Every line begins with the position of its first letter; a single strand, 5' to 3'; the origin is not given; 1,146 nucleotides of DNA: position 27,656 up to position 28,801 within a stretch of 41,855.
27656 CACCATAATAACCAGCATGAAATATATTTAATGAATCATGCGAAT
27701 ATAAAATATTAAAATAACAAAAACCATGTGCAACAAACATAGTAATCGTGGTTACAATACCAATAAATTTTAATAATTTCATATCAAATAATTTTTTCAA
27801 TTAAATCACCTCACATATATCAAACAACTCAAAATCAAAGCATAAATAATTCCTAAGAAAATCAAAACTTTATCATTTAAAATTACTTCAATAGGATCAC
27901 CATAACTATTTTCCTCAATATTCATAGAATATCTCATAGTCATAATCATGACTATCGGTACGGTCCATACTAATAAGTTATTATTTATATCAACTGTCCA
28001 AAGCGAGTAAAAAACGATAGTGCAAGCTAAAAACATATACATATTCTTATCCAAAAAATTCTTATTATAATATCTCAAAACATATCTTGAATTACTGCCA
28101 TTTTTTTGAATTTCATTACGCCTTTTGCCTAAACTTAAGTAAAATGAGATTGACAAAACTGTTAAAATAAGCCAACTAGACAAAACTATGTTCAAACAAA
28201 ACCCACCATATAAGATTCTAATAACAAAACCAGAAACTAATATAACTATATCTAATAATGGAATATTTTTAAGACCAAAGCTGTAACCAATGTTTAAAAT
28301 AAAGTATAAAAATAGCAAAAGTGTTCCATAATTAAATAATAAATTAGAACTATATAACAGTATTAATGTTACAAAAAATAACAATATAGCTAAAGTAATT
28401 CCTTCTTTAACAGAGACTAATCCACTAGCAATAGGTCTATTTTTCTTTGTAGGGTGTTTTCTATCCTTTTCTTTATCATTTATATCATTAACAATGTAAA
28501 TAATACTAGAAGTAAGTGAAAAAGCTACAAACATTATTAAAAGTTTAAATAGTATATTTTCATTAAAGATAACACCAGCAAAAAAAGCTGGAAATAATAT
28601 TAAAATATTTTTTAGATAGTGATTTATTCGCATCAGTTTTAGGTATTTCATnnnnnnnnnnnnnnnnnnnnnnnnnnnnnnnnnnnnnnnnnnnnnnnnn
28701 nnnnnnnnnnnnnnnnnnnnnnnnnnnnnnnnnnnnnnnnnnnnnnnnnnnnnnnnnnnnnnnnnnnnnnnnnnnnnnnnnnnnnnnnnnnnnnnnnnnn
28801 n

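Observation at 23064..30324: UbiA-type polyprenyl-phosphate phosphoribosyltransferase, a HAD-phosphatase::GT-C fusion and two further large polytopic proteins: candidate lipid-linked pentofuranose donor/transfer module in a spore-forming Firmicute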

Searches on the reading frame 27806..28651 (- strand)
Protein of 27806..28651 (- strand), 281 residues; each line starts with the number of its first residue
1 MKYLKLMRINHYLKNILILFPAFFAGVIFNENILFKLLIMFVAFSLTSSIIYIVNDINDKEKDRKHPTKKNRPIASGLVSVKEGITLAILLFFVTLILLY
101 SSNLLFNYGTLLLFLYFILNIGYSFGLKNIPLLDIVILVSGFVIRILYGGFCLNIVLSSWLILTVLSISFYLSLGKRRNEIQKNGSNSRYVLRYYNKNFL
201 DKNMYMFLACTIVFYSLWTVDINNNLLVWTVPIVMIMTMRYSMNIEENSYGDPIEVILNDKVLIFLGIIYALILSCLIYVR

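Call 5: search_protein_families(library=pfam, proteins=[window:27806-28651:-], max_evalue=0.01)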
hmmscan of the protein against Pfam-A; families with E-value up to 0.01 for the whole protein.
window:27806-28651:- (281 aa): 1 family
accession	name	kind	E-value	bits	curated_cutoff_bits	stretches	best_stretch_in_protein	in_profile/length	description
PF01040.23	UbiA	-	2.4e-24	86.4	34.2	1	21-248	4-235/250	UbiA prenyltransferase family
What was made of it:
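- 27806..28651 (-): 281-aa polyprenyl-phosphate 5-phosphoribosyltransferase (PPPRS; Rv3806c clade of the UbiA superfamily). It makes polyprenyl-P-ribose-5-P from PRPP. Pfam UbiA 2.4e-24 (call 5).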

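Call 6: search_protein_families(library=ncbifam, proteins=[window:27806-28651:-], max_evalue=0.01)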
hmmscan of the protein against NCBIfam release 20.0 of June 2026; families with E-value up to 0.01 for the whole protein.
window:27806-28651:- (281 aa): 21 families
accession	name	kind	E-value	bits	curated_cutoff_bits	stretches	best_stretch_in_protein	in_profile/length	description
NF008978.0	PRK12324.1-4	equivalog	8.8e-61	205.6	207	1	4-280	36-321/322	decaprenyl-phosphate phosphoribosyltransferase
NF008977.0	PRK12324.1-2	equivalog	8.7e-54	182.9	234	1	2-277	4-286/297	decaprenyl-phosphate phosphoribosyltransferase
NF008976.0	PRK12324.1-1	equivalog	5.6e-48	163.9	474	1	4-273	22-298/306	decaprenyl-phosphate phosphoribosyltransferase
NF006088.0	PRK08238.1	equivalog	3.7e-47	161.1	351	1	2-274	194-476/482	UbiA family prenyltransferase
TIGR01474.1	ubiA_proteo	equivalog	1.1e-11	44.7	275.45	1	2-113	3-115/282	4-hydroxybenzoate octaprenyltransferase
NF009523.0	PRK12884.1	equivalog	9.3e-11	41.4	269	1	3-175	7-170/279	prenyltransferase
TIGR01473.1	cyoE_ctaB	equivalog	1.1e-08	35.2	210.3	1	2-137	2-136/281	heme o synthase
TIGR01475.1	ubiA_other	subfamily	1.4e-08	34.5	180.8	1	3-171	5-168/282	UbiA-like polyprenyltransferase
NF009514.0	PRK12873.1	equivalog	8e-07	28.7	246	1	2-101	12-113/297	4-hydroxybenzoate polyprenyltransferase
NF009609.0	PRK13106.1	equivalog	1.4e-06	27.9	349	1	3-125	18-136/301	prenyltransferase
TIGR01476.1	chlor_syn_BchG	subfamily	1.2e-05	24.9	212.3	1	29-101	32-102/283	(bacterio)chlorophyll synthase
NF035940.1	prenyl_rel_EboC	equivalog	1.6e-05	24.4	250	1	3-105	2-107/292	UbiA-like protein EboC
NF009521.0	PRK12882.1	equivalog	1.6e-05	24.3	296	1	3-154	8-153/280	geranylgeranylglycerol-phosphate geranylgeranyltransferase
NF009516.0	PRK12875.1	equivalog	1.6e-05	24.2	205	1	31-136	49-155/292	prenyltransferase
NF009526.0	PRK12888.1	equivalog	7e-05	22.4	364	1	3-126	18-140/301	4-hydroxybenzoate octaprenyltransferase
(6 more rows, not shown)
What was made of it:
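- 27806..28651 (-): NCBIfam NF008978 scores 205.6 bits against a cut-off of 207; other UbiA classes score 45 bits or less (call 6).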

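Call 10: search_solved_structures(query=window:27806-28651:-, max_evalue=0.01, show_alignments=1)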
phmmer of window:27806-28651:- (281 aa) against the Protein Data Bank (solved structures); distinct sequences matched with E-value up to 0.01: 2.
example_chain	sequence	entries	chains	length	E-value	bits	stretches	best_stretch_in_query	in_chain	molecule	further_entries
8j8j_D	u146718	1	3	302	4.3e-37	131.3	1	4-271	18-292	Decaprenyl-phosphate phosphoribosyltransferase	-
8j8k_A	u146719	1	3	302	4.5e-27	98.4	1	4-271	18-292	Decaprenyl-phosphate phosphoribosyltransferase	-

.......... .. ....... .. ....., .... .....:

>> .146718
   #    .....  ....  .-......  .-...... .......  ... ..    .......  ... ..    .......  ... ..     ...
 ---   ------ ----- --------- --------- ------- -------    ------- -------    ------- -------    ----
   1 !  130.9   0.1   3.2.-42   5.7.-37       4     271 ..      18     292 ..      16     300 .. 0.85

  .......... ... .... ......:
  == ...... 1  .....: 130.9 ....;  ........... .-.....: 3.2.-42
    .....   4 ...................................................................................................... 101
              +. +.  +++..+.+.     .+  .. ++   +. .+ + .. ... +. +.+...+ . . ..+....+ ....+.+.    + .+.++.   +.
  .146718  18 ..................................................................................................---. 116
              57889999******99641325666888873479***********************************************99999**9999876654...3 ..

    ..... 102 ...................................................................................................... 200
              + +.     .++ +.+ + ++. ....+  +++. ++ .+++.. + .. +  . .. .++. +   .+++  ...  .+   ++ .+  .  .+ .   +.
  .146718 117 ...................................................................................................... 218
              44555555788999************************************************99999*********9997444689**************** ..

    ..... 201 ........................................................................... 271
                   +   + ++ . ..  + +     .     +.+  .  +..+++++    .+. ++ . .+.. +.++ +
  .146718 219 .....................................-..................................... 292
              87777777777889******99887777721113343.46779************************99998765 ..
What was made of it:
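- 27806..28651 (-): PDB 8j8j Rv3806c matches at E 4.3e-37 over 268 residues (call 10).
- On Polyprenyl/decaprenyl-phosphate 5-phosphoribosyltransferase (Rv3806c clade of the UbiA superfamily): Rv3806c is the only PDB hit, at E 4.3e-37 (call 10).
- Checked: PDB Rv3806c scores 4.3e-37 (call 10).
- Rv3806c is the only PDB match (call 10).
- Tried and rejected: Rejected (calls 6, 10).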

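Call 39: find_homologous_proteins(query=window:27806-28651:-, max_evalue=1e-10)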
Query window:27806-28651:- (281 aa): 5159 proteins with E <= 1e-10 among 8000 candidates; the best 120 are listed.
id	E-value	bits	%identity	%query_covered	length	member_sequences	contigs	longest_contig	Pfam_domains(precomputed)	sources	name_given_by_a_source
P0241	2.4e-171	586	100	100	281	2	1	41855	PF01040.24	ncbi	-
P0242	6.1e-133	460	79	100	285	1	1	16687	PF01040.24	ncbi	-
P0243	4.3e-127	441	74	100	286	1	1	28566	PF01040.24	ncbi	-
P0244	1.1e-103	365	62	100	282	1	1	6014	PF01040.24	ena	-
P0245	1.4e-102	361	62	100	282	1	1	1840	PF01040.24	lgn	-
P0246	1.9e-102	360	62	100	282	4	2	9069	PF01040.24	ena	-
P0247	2.4e-102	360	62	100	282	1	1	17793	PF01040.24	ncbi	ncbi:MAG: decaprenyl-phosphate phosphoribosyltransferase [Candidatus Coprovivens sp.]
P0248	2.5e-102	360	63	96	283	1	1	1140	PF01040.24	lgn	-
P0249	2.7e-102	360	62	100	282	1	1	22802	PF01040.24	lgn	-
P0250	4.3e-102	359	62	100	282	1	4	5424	PF01040.24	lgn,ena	-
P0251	5.5e-102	359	62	100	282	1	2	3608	PF01040.24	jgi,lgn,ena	jgi:4-hydroxybenzoate polyprenyltransferase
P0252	5.7e-102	359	63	96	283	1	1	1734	PF01040.24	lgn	-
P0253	6.5e-102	359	62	100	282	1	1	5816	PF01040.24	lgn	-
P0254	6.5e-102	359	61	100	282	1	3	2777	PF01040.24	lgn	-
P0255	6.6e-102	359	61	100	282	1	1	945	PF01040.24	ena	-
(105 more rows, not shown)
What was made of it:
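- On Polyprenyl/decaprenyl-phosphate 5-phosphoribosyltransferase (Rv3806c clade of the UbiA superfamily): NCBI nevertheless names 59-62% identical proteins decaprenyl-phosphate phosphoribosyltransferase (call 39).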

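Call 42: find_related_loci(query=A4, collection=genome_contigs, flank=10000)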
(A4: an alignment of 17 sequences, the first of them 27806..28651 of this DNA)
Query A4 (281 aa) in genome_contigs; peptide patterns used: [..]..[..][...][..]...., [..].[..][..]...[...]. (x = any residue, [..] = any of these).
599 stretches matched a pattern (row limit reached: there are more); 572 encode a relative of the query (tblastn E <= 1e-3); the best 80 are kept; 80 distinct loci.
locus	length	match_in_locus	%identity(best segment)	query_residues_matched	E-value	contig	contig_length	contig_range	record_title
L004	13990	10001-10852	79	1-280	4e-140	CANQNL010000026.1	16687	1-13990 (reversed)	MAG: uncultured Bacilli bacterium isolate Lapin-012__bin34 genome assembly, contig: Lapin-012__NODE_4352_length_16687_co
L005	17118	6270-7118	63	2-280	8e-109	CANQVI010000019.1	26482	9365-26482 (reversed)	MAG: uncultured Clostridia bacterium isolate Lapin-033__bin11 genome assembly, contig: Lapin-033__NODE_1450_length_26482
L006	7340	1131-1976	59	1-280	4e-105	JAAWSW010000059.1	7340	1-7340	MAG: Bacilli bacterium isolate ABMPRH_24_1_1 SL341402_scaffold_11725, whole genome shotgun sequence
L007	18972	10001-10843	58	1-280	1e-102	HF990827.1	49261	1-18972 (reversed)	Firmicutes bacterium CAG:822 genomic scaffold, scf3, whole genome shotgun sequence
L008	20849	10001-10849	56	1-279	3e-98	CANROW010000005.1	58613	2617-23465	MAG: uncultured Bacilli bacterium isolate Lapin-020__bin10 genome assembly, contig: Lapin-020__NODE_505_length_58613_cov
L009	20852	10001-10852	56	2-279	1e-97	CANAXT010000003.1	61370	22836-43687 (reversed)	MAG TPA_asm: uncultured Tenericutes bacterium isolate SRR16350204_bin.22_metawrap_v1.3_MAG genome assembly, contig: NODE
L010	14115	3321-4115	59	1-261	5e-97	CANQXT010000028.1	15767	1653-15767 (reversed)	MAG: uncultured Bacilli bacterium isolate Lapin-016__bin44 genome assembly, contig: Lapin-016__NODE_3323_length_15767_co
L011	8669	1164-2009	56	2-279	1e-96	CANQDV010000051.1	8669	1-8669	MAG: uncultured Bacilli bacterium isolate Lapin-005__bin8 genome assembly, contig: Lapin-005__NODE_11371_length_8669_cov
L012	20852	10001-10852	55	1-280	3e-96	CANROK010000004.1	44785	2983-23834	MAG: uncultured Bacilli bacterium isolate Lapin-020__bin27 genome assembly, contig: Lapin-020__NODE_864_length_44785_cov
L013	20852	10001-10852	57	1-280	4e-96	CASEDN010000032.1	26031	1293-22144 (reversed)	uncultured bacterium isolate SI.O91.metabat-bins.44 genome assembly, contig: SI.O91.metabat-bins.44.fa_k141_68081, whole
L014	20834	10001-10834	55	2-273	2e-95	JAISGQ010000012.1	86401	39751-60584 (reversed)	MAG: Oscillospiraceae bacterium isolate Hm464_bin109 k119_877750, whole genome shotgun sequence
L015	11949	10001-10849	54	1-279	7e-95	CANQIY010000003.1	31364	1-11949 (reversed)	MAG: uncultured Bacilli bacterium isolate Lapin-027__bin69 genome assembly, contig: Lapin-027__NODE_1116_length_31364_co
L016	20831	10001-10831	56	3-279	3e-94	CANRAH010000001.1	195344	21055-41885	MAG: uncultured Bacilli bacterium isolate Lapin-016__bin50 genome assembly, contig: Lapin-016__NODE_30_length_195344_cov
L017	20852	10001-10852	56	3-280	3e-102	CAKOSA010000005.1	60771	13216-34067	MAG: uncultured Bacilli bacterium isolate REFINED_METABAT215_TOP10_CONTIGS_1500_ASSEMBLY_K77_MERGED__Hadza_MoBio_hadza-E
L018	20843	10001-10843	55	2-280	2e-94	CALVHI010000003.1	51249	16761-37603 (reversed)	MAG: uncultured Bacilli bacterium isolate BRZ_T__bin45 genome assembly, contig: BRZ_T__NODE_1002_length_51249_cov_7.9343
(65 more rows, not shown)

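Call 52: list_cluster_members(proteins=[P0241, P0121, P0001, P0028])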
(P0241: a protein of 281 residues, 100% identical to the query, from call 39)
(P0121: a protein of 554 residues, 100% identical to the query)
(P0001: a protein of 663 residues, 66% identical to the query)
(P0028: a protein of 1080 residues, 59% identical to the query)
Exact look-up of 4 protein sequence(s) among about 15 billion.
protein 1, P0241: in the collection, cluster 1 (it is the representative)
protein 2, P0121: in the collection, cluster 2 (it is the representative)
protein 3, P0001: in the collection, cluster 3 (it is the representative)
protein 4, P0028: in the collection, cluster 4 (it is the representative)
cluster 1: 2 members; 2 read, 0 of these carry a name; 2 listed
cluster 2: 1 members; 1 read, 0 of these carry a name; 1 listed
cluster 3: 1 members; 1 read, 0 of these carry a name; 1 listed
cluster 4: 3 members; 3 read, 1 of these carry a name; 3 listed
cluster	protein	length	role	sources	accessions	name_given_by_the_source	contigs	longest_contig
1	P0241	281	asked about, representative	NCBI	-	-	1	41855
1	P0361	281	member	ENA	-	-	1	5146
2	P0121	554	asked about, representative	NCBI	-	-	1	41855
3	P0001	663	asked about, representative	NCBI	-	-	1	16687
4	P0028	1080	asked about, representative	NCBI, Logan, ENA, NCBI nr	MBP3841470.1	MAG: haloacid dehalogenase-like hydrolase [Bacilli bacterium] | haloacid dehalogenase-like hydrolase [Bacilli bacterium]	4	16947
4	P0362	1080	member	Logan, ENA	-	-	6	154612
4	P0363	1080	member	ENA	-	-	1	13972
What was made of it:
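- Tried and rejected: The cluster listing gave no accession or organism (call 52).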

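Call 53: search_dna_similar(query=window:27806-28651:-, collection=phages, mode=protein, max_rows=15)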
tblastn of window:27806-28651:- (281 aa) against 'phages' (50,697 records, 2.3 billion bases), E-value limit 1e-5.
Records with a match: 1; places in all: 1; records where one place covers at least 80% of the query: 1.
Best place of each record, by identity: <60% 1.
By first word of the organism name: Bacteriophage 1.
By host as written in the record: - 1.
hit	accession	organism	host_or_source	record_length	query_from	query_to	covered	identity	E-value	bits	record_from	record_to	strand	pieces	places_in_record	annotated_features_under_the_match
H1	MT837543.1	Bacteriophage sp.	human fecal samples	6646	4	261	92%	33.1%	2e-33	134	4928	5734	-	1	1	record has no annotation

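Call 54: search_dna_similar(query=window:27806-28651:-, collection=plasmids, mode=protein, max_rows=25)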
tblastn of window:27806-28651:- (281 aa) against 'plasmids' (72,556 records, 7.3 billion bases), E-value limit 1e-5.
Records with a match: 100; places in all: 100; records where one place covers at least 80% of the query: 40.
Best place of each record, by identity: <60% 100.
By first word of the organism name: Rhizobium 36; Sinorhizobium 5; Mesorhizobium 3; Salipiger 3; Vibrio 3; Burkholderia 3; Cereibacter 3; Sphingomonadaceae 3; Lactococcus 2; Streptomyces 2; and 31 more.
By predicted mobility (MOB-suite, as given by PLSDB): non-mobilizable 69; conjugative 21; mobilizable 10.
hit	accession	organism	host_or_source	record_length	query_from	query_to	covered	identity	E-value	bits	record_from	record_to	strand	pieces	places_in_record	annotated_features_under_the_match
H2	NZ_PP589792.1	Lactococcus sp.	Bacterial culture,Dairy environment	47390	1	280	100%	47.8%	6e-79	266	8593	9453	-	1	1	decaprenyl-phosphate phosphoribosyltransferase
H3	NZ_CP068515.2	Lactococcus cremoris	Whole organism,Dairy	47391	1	280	100%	47.8%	6e-79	266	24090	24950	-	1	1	decaprenyl-phosphate phosphoribosyltransferase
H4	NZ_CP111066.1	Chondrinema litorale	Seaweed,red alga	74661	1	261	93%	37.1%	6e-41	157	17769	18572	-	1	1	decaprenyl-phosphate phosphoribosyltransferase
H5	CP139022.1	Flammeovirgaceae bacterium SG7u.111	Seagrass,tissue sample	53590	4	261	92%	36.4%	6e-38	149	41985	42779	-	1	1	decaprenyl-phosphate phosphoribosyltransferase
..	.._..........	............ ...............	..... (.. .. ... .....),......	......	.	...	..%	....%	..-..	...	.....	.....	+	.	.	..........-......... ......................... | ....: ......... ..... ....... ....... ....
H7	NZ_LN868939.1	Nocardia farcinica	not known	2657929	4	270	95%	33.2%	3e-38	149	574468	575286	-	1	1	none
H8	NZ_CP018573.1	Marivivens sp. JLT3646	cell culture,shallow-sea hydrothermal ...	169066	5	281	99%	31.7%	3e-34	138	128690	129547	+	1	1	decaprenyl-phosphate phosphoribosyltransferase | divergent PAP2 family protein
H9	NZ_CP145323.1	Rhodococcus ruber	-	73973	4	279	98%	31.7%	4e-39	152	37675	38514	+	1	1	decaprenyl-phosphate phosphoribosyltransferase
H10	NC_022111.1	Prevotella sp. oral taxon 299 str. F0039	Homo sapiens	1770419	4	277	98%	31.6%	7e-35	140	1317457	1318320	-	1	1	none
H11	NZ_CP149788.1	Haloterrigena sp. KLK7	cell culture,salt lake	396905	4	253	89%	34.0%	6e-29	122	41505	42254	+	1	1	decaprenyl-phosphate phosphoribosyltransferase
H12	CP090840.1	Streptomyces viridifaciens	Whole organism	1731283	4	271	95%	31.7%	1e-30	127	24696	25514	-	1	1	decaprenyl-phosphate phosphoribosyltransferase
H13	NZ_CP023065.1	Sinorhizobium sp. CCBAU 05631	G.max,nodule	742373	3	278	98%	30.5%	2e-19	96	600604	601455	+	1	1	UbiA family prenyltransferase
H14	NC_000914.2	Sinorhizobium fredii NGR234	-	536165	3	278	98%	30.5%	3e-19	95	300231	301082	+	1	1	UbiA family prenyltransferase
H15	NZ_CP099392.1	Natronococcus sp. CG52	cell culture,salt lake sediment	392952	4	260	91%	32.4%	4e-32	132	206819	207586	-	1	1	UbiA prenyltransferase family protein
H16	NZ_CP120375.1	Sinorhizobium garamanticum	Argyrolobium uniflorum,Cell culture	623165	3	272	96%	30.8%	3e-20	97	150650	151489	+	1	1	UbiA family prenyltransferase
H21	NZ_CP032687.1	Rhizobium sp. CCGE531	Phaseolus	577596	3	272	96%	29.3%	2e-20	98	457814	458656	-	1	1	UbiA family prenyltransferase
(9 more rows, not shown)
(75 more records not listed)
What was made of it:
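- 27806..28651 (-): NCBI names close homologues decaprenyl-phosphate phosphoribosyltransferase (calls 39, 54).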

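Call 56: get_annotated_region(hit=H3, flank=9000)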
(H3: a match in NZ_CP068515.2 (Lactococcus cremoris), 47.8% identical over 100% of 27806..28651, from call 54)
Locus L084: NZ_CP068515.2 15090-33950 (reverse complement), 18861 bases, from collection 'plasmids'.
description: Lactococcus cremoris strain F.2.7 plasmid pF27D, complete sequence
organism: Lactococcus cremoris (NCBI taxid 1359)
taxonomy: Bacteria; Bacillota; Bacilli; Lactobacillales; Streptococcaceae; Lactococcus; Lactococcus cremoris
host: -; source: Whole organism,Dairy; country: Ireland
typing (MOB-suite, as given by PLSDB): mobilizable; replicon rep_cluster_414,rep_cluster_556; relaxase MOBP,MOB_Unknown
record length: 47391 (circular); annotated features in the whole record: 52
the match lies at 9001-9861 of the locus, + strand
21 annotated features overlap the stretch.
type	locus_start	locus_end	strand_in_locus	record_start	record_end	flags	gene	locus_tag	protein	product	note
CDS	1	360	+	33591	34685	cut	-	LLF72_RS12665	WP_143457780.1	glycosyltransferase family 1 protein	-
CDS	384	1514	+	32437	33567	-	-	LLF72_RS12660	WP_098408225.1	glycoside hydrolase family 99-like domain-containing protein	-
CDS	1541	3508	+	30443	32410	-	-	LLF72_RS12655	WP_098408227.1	capsular polysaccharide synthesis protein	-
CDS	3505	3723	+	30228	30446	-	-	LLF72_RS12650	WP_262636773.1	hypothetical protein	-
CDS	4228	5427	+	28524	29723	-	-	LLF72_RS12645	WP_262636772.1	O-antigen ligase family protein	-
CDS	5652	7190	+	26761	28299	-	-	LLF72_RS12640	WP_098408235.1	oligosaccharide flippase family protein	-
CDS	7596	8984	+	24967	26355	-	-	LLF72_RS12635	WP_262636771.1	hypothetical protein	-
CDS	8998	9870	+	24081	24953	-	-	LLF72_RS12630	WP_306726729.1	decaprenyl-phosphate phosphoribosyltransferase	-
CDS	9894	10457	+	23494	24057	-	-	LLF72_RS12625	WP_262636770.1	HAD-IB family phosphatase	GO:0008152 - metabolic process [Evidence IEA]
CDS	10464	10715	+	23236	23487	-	-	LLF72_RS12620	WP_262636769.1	GtrA family protein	GO:0000271 - polysaccharide biosynthetic process [Evidence IEA]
CDS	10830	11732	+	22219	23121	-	-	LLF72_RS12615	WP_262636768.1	phosphodiester glycosidase family protein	-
CDS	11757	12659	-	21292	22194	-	-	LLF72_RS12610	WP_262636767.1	LCP family protein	-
CDS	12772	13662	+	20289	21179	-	-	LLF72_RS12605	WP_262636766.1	IS982-like element IS982B family transposase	GO:0006313 - DNA transposition [Evidence IEA]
CDS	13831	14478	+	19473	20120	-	pcp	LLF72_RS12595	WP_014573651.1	pyroglutamyl-peptidase I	GO:0030163 - protein catabolic process [Evidence IEA]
CDS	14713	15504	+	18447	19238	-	-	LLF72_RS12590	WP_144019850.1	Type 1 glutamine amidotransferase-like domain-containing protein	GO:0006508 - proteolysis [Evidence IEA]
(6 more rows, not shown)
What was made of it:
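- Lactococcus cremoris plasmid pF27D carries hypothetical membrane protein, DPPRS, HAD-IB and GtrA in a Wzx/Wzy EPS cluster (call 56).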

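Call 57: get_annotated_region(hit=H21, flank=8000)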
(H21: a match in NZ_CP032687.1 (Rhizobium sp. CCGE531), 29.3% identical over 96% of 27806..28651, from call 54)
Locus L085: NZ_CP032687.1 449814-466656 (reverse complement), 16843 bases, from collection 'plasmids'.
description: Rhizobium sp. CCGE531 plasmid pRCCGE531b, complete sequence
organism: Rhizobium sp. CCGE531 (NCBI taxid 2364271)
taxonomy: Bacteria; Pseudomonadota; Alphaproteobacteria; Hyphomicrobiales; Rhizobiaceae; Rhizobium; Rhizobium sp. CCGE531
host: -; source: Phaseolus; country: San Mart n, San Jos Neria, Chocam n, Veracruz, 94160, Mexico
typing (MOB-suite, as given by PLSDB): conjugative; relaxase MOBQ; mating-pair formation MPF_T
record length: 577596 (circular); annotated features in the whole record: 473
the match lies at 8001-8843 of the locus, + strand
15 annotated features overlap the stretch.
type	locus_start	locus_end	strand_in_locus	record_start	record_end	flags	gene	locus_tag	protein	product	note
CDS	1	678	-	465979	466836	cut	-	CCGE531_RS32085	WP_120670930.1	phosphoenolpyruvate hydrolase family protein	-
CDS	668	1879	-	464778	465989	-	-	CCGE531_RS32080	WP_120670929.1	Tm-1-like ATP-binding domain-containing protein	-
CDS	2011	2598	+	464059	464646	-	-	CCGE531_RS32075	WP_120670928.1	phosphoenolpyruvate hydrolase family protein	-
CDS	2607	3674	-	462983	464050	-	ugpC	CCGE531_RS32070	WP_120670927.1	sn-glycerol-3-phosphate ABC transporter ATP-binding protein UgpC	-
CDS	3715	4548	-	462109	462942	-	-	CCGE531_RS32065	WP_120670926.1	carbohydrate ABC transporter permease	GO:0008643 - carbohydrate transport [Evidence IEA]; GO:0055085 - transmembrane transport [Evidence IEA]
CDS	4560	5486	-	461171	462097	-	-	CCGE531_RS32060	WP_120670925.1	sugar ABC transporter permease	-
CDS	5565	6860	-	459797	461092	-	-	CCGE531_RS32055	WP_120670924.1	extracellular solute-binding protein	-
CDS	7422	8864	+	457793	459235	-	-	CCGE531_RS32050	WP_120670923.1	UbiA family prenyltransferase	-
CDS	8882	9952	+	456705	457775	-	-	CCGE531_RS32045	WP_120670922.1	NAD(P)-dependent oxidoreductase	-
CDS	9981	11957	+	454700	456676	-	-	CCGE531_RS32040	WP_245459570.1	hypothetical protein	-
CDS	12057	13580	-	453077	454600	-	-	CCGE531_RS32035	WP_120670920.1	GMC family oxidoreductase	-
CDS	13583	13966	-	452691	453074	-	-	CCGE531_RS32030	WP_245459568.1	hypothetical protein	-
CDS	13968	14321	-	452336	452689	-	-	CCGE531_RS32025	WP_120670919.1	SMR family transporter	-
CDS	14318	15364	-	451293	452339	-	-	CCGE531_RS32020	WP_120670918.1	NAD-dependent epimerase/dehydratase family protein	-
CDS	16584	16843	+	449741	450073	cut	-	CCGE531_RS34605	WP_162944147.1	hypothetical protein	-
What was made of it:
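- The Rhizobium candidate locus carries two SDRs and a GMC oxidoreductase (call 57).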
